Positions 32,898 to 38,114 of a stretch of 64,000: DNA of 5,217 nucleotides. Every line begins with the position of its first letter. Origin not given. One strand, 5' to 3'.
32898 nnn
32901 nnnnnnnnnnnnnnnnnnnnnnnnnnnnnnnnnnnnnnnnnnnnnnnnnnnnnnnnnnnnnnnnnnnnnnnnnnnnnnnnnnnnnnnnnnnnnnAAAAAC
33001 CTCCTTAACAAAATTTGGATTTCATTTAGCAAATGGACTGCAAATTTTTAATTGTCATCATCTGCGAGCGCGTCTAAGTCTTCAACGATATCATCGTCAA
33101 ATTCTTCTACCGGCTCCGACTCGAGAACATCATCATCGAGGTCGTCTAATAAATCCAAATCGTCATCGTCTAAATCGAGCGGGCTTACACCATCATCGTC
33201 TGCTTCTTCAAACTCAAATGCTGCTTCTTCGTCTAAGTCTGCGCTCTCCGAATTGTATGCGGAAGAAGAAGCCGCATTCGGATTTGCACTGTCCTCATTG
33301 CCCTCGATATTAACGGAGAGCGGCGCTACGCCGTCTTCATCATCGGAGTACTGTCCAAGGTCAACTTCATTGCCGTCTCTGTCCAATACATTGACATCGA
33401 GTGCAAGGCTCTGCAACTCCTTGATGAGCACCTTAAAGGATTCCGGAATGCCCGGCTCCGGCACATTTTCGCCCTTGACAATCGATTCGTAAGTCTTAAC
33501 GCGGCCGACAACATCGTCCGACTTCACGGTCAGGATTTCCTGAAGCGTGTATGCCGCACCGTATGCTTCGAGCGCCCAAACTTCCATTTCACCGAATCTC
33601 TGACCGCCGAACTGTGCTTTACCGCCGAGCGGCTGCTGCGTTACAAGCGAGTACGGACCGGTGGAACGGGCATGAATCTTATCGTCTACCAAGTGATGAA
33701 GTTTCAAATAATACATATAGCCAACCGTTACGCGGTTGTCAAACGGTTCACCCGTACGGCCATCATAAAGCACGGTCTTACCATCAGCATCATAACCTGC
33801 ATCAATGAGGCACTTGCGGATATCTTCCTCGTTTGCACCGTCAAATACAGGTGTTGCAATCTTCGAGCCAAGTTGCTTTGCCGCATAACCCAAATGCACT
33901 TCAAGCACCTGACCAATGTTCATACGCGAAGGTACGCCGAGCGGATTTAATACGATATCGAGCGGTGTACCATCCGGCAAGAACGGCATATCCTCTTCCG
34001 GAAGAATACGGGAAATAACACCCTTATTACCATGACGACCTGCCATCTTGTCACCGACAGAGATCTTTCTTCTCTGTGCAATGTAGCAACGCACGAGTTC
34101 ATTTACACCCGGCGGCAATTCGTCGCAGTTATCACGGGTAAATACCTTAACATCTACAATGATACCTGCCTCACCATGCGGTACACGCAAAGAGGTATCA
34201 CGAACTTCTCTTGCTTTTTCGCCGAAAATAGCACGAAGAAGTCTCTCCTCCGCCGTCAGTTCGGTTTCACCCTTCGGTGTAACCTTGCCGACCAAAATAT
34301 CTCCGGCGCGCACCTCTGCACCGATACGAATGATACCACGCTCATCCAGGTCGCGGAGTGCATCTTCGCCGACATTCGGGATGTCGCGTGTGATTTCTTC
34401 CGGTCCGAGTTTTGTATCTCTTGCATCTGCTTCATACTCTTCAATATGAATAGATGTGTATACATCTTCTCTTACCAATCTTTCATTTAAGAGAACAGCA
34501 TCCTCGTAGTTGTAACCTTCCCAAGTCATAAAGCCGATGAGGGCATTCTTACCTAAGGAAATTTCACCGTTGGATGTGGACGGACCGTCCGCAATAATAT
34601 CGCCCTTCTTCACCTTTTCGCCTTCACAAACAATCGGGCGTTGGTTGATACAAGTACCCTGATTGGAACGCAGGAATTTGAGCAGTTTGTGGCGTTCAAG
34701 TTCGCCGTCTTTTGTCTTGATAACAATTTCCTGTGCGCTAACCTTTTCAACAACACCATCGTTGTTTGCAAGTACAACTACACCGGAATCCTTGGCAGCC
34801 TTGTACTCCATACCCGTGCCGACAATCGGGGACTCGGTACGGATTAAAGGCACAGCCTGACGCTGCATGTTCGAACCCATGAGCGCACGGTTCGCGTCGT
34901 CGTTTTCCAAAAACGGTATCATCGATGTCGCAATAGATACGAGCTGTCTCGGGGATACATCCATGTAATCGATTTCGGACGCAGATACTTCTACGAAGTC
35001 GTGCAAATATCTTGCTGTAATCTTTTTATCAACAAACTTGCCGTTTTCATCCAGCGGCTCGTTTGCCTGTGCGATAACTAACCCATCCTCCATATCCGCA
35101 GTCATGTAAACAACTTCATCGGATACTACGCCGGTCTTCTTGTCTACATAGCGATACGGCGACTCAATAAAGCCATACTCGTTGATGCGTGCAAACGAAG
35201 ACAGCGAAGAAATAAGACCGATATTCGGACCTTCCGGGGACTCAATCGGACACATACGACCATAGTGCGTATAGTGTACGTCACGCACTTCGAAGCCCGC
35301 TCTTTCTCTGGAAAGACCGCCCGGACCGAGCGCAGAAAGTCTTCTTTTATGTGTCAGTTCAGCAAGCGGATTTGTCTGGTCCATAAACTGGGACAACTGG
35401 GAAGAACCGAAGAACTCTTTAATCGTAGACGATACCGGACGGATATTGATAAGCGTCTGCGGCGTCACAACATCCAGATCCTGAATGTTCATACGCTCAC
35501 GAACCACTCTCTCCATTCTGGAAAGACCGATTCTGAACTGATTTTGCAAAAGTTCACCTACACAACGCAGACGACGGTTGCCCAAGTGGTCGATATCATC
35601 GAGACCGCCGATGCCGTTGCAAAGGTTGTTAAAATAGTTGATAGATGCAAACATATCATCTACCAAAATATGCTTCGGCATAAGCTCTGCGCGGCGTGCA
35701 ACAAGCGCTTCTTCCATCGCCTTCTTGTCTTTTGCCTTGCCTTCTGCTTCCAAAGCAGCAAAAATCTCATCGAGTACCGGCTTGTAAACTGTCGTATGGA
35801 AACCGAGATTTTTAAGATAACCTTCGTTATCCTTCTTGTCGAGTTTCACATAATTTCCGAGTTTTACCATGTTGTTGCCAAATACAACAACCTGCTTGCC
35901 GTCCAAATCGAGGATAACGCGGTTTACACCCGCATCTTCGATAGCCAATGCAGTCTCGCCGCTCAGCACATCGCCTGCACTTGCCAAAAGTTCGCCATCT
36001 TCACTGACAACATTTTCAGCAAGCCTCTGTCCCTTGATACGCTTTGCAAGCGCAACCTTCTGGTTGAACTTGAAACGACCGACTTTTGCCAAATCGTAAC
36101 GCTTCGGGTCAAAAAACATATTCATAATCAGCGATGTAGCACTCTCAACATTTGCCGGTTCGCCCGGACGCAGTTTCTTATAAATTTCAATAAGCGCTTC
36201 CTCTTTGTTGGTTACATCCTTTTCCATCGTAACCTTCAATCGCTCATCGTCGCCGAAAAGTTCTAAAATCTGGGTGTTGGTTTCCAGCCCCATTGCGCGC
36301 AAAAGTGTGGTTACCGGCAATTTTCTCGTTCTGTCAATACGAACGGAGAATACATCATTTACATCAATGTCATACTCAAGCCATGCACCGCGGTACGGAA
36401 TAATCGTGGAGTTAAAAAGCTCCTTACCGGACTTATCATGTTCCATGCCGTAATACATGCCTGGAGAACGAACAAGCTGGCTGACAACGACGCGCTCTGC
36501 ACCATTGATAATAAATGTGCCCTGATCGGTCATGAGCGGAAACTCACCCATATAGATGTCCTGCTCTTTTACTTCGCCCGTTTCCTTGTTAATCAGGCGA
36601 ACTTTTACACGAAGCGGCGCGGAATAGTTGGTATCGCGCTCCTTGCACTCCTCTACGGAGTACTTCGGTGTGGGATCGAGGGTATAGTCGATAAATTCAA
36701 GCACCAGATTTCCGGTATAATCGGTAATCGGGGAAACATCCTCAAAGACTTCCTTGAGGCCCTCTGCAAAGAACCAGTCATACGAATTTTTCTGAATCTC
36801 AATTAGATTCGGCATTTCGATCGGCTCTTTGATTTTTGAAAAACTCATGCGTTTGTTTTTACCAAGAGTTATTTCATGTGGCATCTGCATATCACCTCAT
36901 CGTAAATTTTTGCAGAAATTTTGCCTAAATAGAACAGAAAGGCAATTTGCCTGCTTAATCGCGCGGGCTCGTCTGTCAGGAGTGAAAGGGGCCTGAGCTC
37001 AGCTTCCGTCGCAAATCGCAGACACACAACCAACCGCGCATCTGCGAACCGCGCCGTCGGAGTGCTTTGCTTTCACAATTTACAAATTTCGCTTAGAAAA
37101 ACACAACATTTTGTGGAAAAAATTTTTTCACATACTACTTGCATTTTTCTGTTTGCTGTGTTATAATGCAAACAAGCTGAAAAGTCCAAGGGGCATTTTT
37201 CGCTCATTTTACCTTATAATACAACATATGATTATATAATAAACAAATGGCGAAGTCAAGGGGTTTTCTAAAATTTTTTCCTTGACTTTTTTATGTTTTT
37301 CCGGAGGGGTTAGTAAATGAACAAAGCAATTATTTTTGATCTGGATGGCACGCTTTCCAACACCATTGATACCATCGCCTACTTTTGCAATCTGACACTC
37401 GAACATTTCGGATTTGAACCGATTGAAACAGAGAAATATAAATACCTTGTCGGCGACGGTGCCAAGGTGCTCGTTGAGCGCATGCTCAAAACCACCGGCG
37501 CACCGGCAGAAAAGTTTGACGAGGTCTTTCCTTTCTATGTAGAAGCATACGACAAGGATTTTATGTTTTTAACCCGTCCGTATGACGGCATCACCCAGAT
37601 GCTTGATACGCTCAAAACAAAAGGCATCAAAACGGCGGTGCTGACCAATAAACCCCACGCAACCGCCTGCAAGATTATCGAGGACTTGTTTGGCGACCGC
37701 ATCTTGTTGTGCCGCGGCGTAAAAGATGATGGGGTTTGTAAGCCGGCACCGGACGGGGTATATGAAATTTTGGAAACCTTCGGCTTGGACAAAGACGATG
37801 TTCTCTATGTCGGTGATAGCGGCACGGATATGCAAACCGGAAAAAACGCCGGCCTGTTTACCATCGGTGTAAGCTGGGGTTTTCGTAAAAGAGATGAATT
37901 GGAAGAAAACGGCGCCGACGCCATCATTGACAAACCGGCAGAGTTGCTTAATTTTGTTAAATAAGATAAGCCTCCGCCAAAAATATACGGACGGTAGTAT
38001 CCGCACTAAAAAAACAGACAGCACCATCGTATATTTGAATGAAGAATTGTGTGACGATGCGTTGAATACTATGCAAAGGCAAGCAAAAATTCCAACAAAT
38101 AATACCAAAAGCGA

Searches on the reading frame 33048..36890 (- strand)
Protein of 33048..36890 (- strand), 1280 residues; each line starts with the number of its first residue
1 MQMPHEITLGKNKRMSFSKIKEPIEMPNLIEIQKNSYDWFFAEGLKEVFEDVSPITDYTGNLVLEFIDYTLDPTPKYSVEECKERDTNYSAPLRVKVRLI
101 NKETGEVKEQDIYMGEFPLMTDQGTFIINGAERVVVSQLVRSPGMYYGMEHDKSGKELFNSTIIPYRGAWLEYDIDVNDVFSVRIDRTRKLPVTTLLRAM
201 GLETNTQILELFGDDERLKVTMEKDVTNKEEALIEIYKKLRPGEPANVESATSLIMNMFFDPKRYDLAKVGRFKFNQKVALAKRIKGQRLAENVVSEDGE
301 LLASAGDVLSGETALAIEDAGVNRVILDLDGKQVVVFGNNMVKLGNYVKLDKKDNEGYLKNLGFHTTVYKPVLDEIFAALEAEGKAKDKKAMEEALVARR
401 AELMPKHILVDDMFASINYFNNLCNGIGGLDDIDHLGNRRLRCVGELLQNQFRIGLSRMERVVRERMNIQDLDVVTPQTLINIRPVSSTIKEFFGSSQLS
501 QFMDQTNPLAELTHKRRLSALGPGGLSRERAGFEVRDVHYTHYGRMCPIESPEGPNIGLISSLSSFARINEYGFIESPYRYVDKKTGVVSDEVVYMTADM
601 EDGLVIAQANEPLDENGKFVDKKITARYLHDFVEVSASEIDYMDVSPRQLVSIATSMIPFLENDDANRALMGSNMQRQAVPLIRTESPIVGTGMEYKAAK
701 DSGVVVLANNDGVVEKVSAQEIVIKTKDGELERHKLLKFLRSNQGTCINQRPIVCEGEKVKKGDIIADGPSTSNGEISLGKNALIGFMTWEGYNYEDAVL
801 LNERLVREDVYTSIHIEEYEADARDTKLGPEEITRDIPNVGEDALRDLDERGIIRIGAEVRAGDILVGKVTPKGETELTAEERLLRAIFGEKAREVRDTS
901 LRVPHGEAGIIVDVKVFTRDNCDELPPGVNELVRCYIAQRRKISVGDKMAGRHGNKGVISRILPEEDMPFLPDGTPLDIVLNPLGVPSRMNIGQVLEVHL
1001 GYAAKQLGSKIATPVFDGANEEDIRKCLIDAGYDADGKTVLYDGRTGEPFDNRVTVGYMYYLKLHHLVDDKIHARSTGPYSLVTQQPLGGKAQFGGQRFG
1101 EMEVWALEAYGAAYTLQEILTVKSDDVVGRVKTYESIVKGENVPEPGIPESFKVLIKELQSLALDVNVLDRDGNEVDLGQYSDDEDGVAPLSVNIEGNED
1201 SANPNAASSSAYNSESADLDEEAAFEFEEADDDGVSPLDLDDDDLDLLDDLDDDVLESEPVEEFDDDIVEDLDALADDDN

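Call 47: search_protein_families(library=pfam, proteins=[window:33048-36890:-], max_evalue=0.001)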
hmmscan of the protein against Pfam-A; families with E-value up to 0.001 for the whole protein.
window:33048-36890:- (1280 aa): 6 families
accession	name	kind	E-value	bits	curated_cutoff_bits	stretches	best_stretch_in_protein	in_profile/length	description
PF00562.33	RNA_pol_Rpb2_6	-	8.2e-143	476.5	23.4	1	708-1093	2-373/373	RNA polymerase Rpb2, domain 6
PF04560.25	RNA_pol_Rpb2_7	-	7.2e-29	100.5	32.1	1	1095-1169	1-85/87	RNA polymerase Rpb2, domain 7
PF04561.19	RNA_pol_Rpb2_2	-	7.9e-29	101.1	21.7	1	141-284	1-150/190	RNA polymerase Rpb2, domain 2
PF04565.21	RNA_pol_Rpb2_3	-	1.9e-28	98.8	21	1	501-569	1-68/68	RNA polymerase Rpb2, domain 3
PF10385.14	RNA_pol_Rpb2_45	-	4.4e-27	94.4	28.2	1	579-646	1-66/66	RNA polymerase beta subunit external 1 domain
PF04563.20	RNA_pol_Rpb2_1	-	1.7e-20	73.9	28.2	1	29-487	2-202/203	RNA polymerase beta subunit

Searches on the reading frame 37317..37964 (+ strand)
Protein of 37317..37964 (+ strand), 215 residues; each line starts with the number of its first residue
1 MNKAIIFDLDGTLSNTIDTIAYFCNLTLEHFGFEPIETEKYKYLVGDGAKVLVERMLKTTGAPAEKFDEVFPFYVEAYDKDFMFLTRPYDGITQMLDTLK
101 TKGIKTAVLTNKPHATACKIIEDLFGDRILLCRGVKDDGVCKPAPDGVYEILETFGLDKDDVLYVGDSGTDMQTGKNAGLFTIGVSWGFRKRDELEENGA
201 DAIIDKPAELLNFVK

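Call 47: search_protein_families(library=pfam, proteins=[window:37317-37964:+], max_evalue=0.001)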
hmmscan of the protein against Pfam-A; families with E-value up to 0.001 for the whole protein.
window:37317-37964:+ (215 aa): 5 families
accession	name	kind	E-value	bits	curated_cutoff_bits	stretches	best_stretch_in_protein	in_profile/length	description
PF13419.12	HAD_2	-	5.3e-36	124.8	23.8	1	5-185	1-178/178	Haloacid dehalogenase-like hydrolase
PF00702.32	Hydrolase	-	8.6e-27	95.2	26.4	1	3-179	2-191/191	haloacid dehalogenase-like hydrolase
PF12710.13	HAD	-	7.4e-10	40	27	1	5-174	1-187/189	haloacid dehalogenase-like hydrolase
PF13242.12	Hydrolase_like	-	9.2e-10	38.7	22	1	142-206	4-71/75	HAD-hyrolase-like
PF13344.12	Hydrolase_6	-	0.00042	20.8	27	0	87-124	14-51/101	Haloacid dehalogenase-like hydrolase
